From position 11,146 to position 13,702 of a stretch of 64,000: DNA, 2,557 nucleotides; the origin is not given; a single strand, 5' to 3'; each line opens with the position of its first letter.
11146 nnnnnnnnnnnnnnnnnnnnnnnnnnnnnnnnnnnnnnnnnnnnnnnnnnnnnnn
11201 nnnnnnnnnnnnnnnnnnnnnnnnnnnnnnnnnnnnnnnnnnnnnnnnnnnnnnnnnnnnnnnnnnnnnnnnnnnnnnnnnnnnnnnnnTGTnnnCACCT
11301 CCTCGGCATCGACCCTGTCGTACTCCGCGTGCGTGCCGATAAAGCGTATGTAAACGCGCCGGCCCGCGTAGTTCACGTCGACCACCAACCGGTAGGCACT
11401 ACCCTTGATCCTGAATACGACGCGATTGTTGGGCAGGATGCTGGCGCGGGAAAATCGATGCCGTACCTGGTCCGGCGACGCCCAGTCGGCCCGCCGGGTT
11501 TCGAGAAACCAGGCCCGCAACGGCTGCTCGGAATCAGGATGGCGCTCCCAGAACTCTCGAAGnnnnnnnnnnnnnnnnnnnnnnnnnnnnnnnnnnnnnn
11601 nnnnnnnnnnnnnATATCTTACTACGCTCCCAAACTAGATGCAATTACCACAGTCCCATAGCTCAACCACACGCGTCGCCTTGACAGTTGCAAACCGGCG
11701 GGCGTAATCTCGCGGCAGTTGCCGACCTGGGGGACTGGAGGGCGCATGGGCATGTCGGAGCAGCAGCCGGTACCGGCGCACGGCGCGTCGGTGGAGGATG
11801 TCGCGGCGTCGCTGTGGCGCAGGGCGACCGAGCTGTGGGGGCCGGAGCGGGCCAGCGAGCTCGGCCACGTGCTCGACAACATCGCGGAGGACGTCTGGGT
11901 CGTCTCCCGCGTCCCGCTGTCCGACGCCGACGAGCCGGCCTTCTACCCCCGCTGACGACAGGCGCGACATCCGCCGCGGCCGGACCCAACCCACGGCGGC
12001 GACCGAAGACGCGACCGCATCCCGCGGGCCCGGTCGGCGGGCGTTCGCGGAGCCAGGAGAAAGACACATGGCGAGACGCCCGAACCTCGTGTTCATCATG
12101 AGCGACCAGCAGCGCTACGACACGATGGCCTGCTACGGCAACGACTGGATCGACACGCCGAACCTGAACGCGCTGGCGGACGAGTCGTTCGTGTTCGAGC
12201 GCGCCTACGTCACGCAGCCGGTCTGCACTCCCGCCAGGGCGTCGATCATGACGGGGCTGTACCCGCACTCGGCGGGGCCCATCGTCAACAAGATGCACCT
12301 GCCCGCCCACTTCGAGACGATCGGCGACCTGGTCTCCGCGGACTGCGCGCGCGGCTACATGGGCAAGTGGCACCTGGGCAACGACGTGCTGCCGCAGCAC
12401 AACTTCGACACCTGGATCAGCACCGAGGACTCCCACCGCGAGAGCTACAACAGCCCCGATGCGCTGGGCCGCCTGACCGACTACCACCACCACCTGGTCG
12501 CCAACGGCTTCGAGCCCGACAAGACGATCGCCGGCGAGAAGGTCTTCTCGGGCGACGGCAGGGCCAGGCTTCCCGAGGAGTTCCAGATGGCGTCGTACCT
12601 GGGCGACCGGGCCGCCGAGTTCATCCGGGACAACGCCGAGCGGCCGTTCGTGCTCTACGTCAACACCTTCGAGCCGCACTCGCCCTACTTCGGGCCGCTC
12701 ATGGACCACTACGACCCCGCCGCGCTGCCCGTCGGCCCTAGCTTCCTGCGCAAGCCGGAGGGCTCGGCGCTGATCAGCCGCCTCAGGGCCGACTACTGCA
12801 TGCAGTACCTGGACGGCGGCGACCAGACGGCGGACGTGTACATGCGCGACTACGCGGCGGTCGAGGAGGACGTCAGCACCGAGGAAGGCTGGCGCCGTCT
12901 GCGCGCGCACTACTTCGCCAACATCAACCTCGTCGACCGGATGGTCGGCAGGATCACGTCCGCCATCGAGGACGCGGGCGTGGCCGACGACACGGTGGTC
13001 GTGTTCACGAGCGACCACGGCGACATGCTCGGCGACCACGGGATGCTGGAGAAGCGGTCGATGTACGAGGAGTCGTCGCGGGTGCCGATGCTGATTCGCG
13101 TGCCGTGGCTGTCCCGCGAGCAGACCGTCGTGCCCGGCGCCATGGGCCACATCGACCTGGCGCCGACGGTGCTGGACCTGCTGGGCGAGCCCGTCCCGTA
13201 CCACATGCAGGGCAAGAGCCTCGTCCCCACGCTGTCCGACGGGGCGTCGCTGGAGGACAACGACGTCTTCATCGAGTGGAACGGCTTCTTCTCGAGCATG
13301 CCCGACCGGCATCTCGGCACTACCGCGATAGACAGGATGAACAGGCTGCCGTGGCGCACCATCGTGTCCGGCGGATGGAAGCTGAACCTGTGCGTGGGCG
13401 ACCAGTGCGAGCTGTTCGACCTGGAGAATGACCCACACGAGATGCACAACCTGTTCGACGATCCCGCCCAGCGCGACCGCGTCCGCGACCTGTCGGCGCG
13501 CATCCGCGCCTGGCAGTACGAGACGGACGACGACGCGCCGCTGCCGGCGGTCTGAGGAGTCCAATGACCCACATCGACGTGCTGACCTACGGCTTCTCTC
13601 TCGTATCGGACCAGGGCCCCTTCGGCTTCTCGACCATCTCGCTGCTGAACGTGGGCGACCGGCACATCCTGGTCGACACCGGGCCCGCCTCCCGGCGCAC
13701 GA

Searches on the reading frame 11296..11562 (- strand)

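Call 66: search_protein_families(library=pfam, proteins=[window:11296-11562:-], max_evalue=0.00001)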
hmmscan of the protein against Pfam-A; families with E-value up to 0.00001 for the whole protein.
window:11296-11562:- (89 aa): 1 family
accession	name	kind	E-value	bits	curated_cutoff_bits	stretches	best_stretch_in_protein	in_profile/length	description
PF09907.15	HigB_toxin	-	7.8e-28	97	27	1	12-83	2-73/74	HigB_toxin, RelE-like toxic component of a toxin-antitoxin system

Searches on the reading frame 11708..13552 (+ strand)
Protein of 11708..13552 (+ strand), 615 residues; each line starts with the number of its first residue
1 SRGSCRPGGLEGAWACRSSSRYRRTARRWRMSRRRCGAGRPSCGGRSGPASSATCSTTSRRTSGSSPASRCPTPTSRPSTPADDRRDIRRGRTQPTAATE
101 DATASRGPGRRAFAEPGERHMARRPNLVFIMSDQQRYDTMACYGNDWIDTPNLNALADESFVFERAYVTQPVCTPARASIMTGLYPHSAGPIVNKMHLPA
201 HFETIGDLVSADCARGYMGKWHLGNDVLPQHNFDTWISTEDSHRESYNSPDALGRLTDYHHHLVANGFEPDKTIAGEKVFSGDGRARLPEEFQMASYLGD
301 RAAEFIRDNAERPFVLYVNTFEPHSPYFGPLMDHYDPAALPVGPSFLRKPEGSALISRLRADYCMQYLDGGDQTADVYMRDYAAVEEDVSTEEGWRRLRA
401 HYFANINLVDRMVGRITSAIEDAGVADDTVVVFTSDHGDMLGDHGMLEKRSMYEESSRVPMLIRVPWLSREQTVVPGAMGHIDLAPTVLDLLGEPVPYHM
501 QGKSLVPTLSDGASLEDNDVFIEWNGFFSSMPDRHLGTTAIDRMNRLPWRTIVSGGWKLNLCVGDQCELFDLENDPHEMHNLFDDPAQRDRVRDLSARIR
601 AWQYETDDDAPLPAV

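Call 66: search_protein_families(library=pfam, proteins=[window:11708-13552:+], max_evalue=0.00001)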
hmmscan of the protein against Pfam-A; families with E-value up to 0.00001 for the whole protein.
window:11708-13552:+ (615 aa): 3 families
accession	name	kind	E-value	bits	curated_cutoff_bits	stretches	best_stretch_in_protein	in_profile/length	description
PF00884.28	Sulfatase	-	1.7e-51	175.8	25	1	125-493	1-300/301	Sulfatase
PF16347.10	SGSH_C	-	6.1e-24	85.4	29.3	1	442-601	1-150/154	N-sulphoglucosamine sulphohydrolase, C-terminal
PF01663.27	Phosphodiest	-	5.1e-12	46.5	23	1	127-438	1-220/342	Type I phosphodiesterase / nucleotide pyrophosphatase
